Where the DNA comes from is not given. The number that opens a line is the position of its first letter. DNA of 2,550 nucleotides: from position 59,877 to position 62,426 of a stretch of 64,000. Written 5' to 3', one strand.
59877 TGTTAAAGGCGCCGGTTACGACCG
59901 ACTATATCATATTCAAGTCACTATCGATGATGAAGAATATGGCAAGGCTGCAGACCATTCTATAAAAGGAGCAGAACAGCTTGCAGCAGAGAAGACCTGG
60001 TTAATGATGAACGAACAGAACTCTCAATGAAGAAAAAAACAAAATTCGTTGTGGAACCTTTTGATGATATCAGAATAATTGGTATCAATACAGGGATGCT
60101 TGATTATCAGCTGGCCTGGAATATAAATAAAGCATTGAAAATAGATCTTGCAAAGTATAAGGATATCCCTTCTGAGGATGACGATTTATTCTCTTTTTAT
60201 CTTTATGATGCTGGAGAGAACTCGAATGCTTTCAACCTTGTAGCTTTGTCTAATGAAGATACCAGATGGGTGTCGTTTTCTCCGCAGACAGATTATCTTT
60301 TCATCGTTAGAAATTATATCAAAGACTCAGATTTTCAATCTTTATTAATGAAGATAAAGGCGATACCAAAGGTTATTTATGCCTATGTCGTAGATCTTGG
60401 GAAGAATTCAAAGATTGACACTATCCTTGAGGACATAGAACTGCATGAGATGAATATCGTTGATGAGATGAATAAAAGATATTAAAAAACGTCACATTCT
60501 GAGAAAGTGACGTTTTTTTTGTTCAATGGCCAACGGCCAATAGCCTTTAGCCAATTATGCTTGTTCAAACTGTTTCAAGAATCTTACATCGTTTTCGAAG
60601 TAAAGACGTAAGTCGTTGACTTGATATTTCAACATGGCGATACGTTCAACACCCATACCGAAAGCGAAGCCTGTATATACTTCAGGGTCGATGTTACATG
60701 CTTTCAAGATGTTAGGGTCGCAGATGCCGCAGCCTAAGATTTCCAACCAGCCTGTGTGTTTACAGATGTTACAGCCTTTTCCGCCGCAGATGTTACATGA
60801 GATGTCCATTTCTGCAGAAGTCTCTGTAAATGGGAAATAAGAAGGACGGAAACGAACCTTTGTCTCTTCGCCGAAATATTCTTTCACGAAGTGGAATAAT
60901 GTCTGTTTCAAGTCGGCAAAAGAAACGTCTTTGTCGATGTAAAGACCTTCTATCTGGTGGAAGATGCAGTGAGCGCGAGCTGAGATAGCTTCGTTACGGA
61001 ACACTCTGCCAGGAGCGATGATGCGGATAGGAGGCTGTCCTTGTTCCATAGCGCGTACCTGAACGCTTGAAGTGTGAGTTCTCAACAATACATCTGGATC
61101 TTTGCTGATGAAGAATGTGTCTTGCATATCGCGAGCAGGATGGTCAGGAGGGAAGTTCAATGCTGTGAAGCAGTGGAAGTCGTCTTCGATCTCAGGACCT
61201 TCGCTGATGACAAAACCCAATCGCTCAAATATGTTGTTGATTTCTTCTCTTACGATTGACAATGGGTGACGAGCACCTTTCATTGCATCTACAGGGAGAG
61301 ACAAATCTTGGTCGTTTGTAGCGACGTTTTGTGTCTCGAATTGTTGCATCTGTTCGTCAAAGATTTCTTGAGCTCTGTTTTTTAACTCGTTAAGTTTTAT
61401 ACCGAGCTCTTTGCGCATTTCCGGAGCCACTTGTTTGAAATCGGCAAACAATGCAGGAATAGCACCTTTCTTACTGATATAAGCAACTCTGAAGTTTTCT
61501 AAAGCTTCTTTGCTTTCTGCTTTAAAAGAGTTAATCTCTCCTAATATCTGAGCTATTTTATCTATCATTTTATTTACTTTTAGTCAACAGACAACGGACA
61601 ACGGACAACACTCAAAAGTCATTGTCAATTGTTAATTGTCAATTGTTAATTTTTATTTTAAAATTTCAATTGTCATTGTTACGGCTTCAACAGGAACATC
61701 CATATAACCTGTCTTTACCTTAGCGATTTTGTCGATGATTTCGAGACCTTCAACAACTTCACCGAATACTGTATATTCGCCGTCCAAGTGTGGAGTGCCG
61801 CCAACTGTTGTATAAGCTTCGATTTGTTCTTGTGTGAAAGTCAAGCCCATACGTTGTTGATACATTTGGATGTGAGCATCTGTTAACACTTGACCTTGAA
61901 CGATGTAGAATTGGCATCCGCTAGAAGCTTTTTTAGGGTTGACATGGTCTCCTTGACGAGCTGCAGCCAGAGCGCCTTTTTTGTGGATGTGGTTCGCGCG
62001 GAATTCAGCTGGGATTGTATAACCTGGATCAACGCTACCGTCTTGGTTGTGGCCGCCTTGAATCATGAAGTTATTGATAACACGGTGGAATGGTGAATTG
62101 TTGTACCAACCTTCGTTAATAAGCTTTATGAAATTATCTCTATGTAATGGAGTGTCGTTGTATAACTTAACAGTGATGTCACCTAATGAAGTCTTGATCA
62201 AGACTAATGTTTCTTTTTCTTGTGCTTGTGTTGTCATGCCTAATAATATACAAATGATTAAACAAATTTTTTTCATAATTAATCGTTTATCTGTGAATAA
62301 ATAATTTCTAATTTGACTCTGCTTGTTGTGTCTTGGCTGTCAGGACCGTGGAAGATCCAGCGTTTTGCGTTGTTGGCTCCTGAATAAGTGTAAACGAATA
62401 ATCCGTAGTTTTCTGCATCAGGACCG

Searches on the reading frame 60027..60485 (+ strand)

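Call 50: search_protein_families(library=ncbifam, proteins=[window:60027-60485:+])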
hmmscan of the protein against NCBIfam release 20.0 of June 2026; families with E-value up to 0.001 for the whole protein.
window:60027-60485:+ (152 aa): 1 family
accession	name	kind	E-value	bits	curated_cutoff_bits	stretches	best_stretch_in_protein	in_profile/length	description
NF033205.1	IPExxxVDY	hypoth_equivalog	3.8e-15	56.2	40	1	7-126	3-142/151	IPExxxVDY family protein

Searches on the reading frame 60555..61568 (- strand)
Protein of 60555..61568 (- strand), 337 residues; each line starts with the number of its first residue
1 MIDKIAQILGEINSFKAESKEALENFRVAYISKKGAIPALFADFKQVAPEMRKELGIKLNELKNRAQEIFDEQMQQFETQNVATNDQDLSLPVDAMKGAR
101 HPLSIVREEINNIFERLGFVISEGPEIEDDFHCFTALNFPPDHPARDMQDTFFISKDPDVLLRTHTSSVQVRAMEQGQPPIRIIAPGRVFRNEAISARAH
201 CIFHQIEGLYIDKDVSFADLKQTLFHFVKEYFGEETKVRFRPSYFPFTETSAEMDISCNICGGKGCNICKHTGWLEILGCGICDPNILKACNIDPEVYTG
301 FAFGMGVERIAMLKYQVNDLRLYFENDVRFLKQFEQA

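Call 11: search_protein_families(library=pfam, proteins=[window:60555-61568:-])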
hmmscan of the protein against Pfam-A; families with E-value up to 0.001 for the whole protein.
window:60555-61568:- (337 aa): 2 families
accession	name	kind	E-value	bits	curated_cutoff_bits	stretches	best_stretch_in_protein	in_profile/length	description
PF01409.25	tRNA-synt_2d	-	6.6e-95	317.7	19.8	1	90-334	5-246/246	tRNA synthetases class II core domain (F)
PF02912.23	Phe_tRNA-synt_N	-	6.9e-17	61.6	22.3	1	19-81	2-64/69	Aminoacyl tRNA synthetase class II, N-terminal domain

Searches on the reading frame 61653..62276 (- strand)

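Call 11: search_protein_families(library=pfam, proteins=[window:61653-62276:-])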
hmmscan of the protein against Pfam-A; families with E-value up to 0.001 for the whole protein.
window:61653-62276:- (207 aa): 1 family
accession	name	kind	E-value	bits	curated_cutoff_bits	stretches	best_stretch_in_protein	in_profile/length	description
PF00160.26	Pro_isomerase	-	8.7e-41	140.2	21.7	1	25-202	2-155/159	Cyclophilin type peptidyl-prolyl cis-trans isomerase/CLD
